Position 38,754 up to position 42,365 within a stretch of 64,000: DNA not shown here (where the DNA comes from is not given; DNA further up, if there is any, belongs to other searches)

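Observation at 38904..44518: YhaN/YhaO (SbcC/SbcD-like) pair in which the nuclease-like subunit appears catalytically dead, preceded by an unknown 285-aa ORF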

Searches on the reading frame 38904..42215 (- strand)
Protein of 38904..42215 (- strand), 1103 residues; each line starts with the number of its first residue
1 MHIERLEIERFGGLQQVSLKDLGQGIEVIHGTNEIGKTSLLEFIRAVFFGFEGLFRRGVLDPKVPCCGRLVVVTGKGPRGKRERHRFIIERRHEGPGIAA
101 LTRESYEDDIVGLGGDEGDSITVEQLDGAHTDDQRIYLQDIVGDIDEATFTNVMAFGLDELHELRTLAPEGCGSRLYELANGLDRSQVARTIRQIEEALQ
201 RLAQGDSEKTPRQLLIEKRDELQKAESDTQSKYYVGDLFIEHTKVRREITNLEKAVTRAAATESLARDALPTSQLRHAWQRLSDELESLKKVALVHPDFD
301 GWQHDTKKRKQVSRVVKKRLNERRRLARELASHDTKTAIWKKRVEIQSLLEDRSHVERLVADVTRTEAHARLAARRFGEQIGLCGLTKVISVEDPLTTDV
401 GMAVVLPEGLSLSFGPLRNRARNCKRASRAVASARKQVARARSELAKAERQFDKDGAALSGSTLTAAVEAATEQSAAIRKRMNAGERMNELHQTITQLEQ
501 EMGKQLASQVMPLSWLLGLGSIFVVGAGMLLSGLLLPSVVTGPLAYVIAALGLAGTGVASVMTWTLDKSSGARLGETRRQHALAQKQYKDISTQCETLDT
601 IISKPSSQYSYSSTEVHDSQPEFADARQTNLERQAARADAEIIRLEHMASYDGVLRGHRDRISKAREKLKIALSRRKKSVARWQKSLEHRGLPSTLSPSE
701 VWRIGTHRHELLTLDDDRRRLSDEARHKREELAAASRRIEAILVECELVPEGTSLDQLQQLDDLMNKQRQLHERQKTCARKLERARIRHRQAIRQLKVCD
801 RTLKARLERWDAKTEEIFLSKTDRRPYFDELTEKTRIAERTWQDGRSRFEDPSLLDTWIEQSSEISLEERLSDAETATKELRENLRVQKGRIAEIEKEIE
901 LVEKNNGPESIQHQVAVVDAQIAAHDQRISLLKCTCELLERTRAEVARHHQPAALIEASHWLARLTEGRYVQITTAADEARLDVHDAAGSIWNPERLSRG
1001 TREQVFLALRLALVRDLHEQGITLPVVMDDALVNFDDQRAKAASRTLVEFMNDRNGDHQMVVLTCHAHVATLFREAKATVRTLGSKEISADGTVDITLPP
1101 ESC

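Call 3: search_protein_families(library=pfam, proteins=[window:38904-42215:-], max_evalue=1)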
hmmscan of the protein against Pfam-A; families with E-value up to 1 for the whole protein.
window:38904-42215:- (1103 aa): 5 families
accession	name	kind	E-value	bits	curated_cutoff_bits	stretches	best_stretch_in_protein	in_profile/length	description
PF13476.12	AAA_23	-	5.8e-09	37.3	27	1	5-250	1-194/201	AAA domain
PF13514.12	AAA_27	-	5.2e-08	33.2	22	1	1-52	1-54/206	AAA domain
PF02463.25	SMC_N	-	1.3e-06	28.4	40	2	639-1071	135-203/220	RecF/RecN/SMC N terminal domain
PF13175.12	AAA_15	-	0.00014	22.1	32.1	1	1-48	1-47/374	AAA ATPase domain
PF00672.30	HAMP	-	0.67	10.8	25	0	187-222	5-37/53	HAMP domain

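Call 4: search_protein_families(library=ncbifam, proteins=[window:38904-42215:-], max_evalue=1)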
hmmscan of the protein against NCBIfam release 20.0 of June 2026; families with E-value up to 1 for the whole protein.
window:38904-42215:- (1103 aa): 2 families
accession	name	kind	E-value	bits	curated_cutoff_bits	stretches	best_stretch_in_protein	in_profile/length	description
NF040974.1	RepABC_RepC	equivalog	0.004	16.5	150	1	412-502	139-229/393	plasmid replication protein RepC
TIGR04527.1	mycoplas_twoTM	subfamily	0.42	10.3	125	1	861-924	59-125/248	MG_279/MG_280 family protein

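Call 6: search_protein_families(library=padloc, proteins=[window:38904-42215:-], max_evalue=1)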
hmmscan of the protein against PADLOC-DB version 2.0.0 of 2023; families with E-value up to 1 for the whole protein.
window:38904-42215:- (1103 aa): 30 families (the best 25 are shown)
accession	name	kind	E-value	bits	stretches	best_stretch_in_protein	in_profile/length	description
PDLC03859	LmuB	-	1e-09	36.2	2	1-484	3-460/611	-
PDLC04608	PDC-M38A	-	1.8e-08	32.5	1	2-47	4-48/367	-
PDLC02981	AriAB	-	8.2e-08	29.4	1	1-47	1-46/694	-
PDLC00305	PtuA1|PtuA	-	1e-07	29.7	1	1-49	1-48/392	AAA ATPase domain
PDLC00071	GajA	-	1.7e-05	21.8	1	1-53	1-52/588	AAA ATPase domain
PDLC04609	PDC-M38A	-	2e-05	22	1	3-47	2-45/371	-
PDLC00063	GajA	-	8.4e-05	19.3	1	1-48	1-47/679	AAA ATPase domain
PDLC02979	AriA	-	0.00013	19.8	1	1-48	1-47/373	-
PDLC04607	PDC-M38A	-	0.0002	17.8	1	2-44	383-424/715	-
PDLC00298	PtuA1|PtuA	-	0.00023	18.4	1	1-50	1-49/423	AAA ATPase domain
PDLC04213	HEC-02A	-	0.00025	18.7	1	1-45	1-44/337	-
PDLC02336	AbiLi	-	0.0003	18.5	1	3-46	2-44/340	AbiLi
PDLC00091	GajA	-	0.00046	17.1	1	1-49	1-49/627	AAA ATPase domain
PDLC00085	GajA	-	0.00054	16.9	1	1-48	1-47/580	AAA ATPase domain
PDLC04214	HEC-02A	-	0.00072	16.9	1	3-47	2-45/338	-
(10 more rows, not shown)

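Call 18: search_solved_structures(query=window:38904-42215:-, max_evalue=0.01)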
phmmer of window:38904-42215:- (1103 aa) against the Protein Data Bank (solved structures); distinct sequences matched with E-value up to 0.01: 0.

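Call 57: search_dna_similar(query=window:38904-42215:-, collection=plasmids, mode=protein, max_evalue=0.001, max_rows=15)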
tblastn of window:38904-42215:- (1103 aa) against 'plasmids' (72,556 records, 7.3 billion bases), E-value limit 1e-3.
Records with a match: 166; places in all: 167; records where one place covers at least 80% of the query: 0.
Best place of each record, by identity: <60% 166.
By first word of the organism name: Pseudosulfitobacter 47; Sphingobium 14; Phaeobacter 13; Burkholderia 10; Bradyrhizobium 8; Sinorhizobium 7; Thioclava 5; Natrinema 4; Sphingomonas 4; Paracoccus 4; and 36 more.
By predicted mobility (MOB-suite, as given by PLSDB): non-mobilizable 108; conjugative 35; mobilizable 23.
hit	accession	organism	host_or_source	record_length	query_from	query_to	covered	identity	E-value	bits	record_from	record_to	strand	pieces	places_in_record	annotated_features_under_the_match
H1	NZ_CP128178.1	Sphingobium baderi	mixed culture,activated sludge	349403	831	1072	22%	30.8%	3e-7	63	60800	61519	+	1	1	AAA family ATPase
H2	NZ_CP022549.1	Sphingorhabdus sp. YGSMI21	cell culture,West sea sediment in South ...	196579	796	1069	25%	27.0%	1e-7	64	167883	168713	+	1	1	YhaN family protein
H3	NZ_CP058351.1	Peteryoungia desertarenae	Pure culture,Saline Desert Soil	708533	816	1081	24%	27.7%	4e-5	56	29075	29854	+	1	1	AAA family ATPase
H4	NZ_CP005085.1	Sphingobium sp. TKS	-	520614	831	1072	22%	27.8%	3e-6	59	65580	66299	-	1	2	AAA family ATPase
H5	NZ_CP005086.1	Sphingobium sp. TKS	-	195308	880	1072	17%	31.9%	3e-9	69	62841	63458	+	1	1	YhaN family protein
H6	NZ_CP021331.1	Maritalea myrionectae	pure culture,Lava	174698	868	1065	18%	30.0%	3e-4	53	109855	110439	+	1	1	AAA family ATPase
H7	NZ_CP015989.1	Sphingobium sp. EP60837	cell culture,soil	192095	880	1072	17%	30.5%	4e-6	59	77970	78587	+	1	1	YhaN family protein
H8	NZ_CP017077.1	Novosphingobium resinovorum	single cell,soil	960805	880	1072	17%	30.5%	9e-6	58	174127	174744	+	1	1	YhaN family protein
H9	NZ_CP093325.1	Bacillus sp. N5-665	whole organism,peat soil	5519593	871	1077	19%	27.5%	7e-12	78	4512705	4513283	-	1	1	none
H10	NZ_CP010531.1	Haloarcula sp. CBA1115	monoisolate,Solar salt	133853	875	1066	17%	29.1%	2e-6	60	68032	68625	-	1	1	SMC family ATPase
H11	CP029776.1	Deinococcus actinosclerus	mixed culture,wastewater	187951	933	1083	14%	36.4%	6e-10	72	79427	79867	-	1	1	hypothetical protein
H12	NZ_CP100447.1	Natrinema caseinilyticum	marine sediment,sediment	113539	875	1066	17%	28.2%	2e-5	57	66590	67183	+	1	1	SMC family ATPase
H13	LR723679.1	arsenite-oxidising bacterium NT-25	moist arsenopyrite (FeAsS)-containing ...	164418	875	1066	17%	27.2%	6e-4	52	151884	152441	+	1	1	DNA-binding protein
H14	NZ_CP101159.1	Natronosalvus amylolyticus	cell culture,sediment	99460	880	1066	17%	27.6%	3e-5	56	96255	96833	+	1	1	SMC family ATPase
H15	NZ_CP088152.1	Mesorhizobium mediterraneum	Cicer arietinum L.,cell culture,radical ...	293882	880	1074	18%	26.1%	7e-5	55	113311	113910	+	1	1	hypothetical protein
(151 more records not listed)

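Call 59: get_annotated_region(hit=H9, flank=6000)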
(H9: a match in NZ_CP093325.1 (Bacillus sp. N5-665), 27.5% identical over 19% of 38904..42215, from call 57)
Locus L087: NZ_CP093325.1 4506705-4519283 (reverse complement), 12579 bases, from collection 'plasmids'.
description: Bacillus sp. N5-665 strain N5/665 plasmid p1, complete sequence
organism: Bacillus sp. N5-665 (NCBI taxid 2925318)
taxonomy: Bacteria; Bacillota; Bacilli; Bacillales; Bacillaceae; Bacillus; Bacillus sp. N5-665
host: -; source: whole organism,peat soil; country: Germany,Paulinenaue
typing (MOB-suite, as given by PLSDB): non-mobilizable
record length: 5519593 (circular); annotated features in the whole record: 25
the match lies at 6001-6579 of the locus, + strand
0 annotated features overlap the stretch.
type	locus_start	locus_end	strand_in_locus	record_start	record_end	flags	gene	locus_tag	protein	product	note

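Call 60: get_annotated_region(hit=H5, flank=7000)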
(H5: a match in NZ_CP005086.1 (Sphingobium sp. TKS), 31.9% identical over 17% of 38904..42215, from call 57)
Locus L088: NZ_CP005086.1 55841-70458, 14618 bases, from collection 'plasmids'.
description: Sphingobium sp. TKS plasmid pTK2, complete sequence
organism: Sphingobium sp. TKS (NCBI taxid 1315974)
taxonomy: Bacteria; Pseudomonadota; Alphaproteobacteria; Sphingomonadales; Sphingomonadaceae; Sphingobium; Sphingobium sp. TKS
host: -; source: -; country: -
typing (MOB-suite, as given by PLSDB): mobilizable; relaxase MOBP
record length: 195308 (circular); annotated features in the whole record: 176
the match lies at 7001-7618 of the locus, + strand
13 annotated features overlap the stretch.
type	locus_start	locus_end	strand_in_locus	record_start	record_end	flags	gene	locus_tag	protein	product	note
CDS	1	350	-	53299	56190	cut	-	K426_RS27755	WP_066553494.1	Tn3 family transposase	-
CDS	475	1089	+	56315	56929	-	-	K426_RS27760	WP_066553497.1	recombinase family protein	GO:0006310 - DNA recombination [Evidence IEA]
CDS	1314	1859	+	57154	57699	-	-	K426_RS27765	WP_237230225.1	hypothetical protein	-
CDS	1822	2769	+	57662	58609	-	-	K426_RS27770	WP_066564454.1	nucleotidyl transferase AbiEii/AbiGii toxin family protein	-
CDS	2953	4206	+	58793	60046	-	-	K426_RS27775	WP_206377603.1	DNA repair exonuclease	-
CDS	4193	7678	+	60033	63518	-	-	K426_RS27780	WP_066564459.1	YhaN family protein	-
CDS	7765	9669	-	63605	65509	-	-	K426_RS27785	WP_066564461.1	AAA family ATPase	-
CDS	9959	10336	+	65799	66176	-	-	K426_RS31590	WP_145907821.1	hypothetical protein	-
CDS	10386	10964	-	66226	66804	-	-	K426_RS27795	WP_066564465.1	hypothetical protein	-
CDS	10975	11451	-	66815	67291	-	-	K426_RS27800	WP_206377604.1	UPF0158 family protein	-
CDS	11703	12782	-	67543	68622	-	-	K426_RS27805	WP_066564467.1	sigma factor-like helix-turn-helix DNA-binding protein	GO:0006352 - DNA-templated transcription initiation [Evidence IEA]; GO:0006355 - regulation of DNA-templated ...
CDS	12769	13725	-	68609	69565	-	-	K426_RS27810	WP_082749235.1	HEPN domain-containing protein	-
CDS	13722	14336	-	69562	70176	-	-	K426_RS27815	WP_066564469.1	hypothetical protein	-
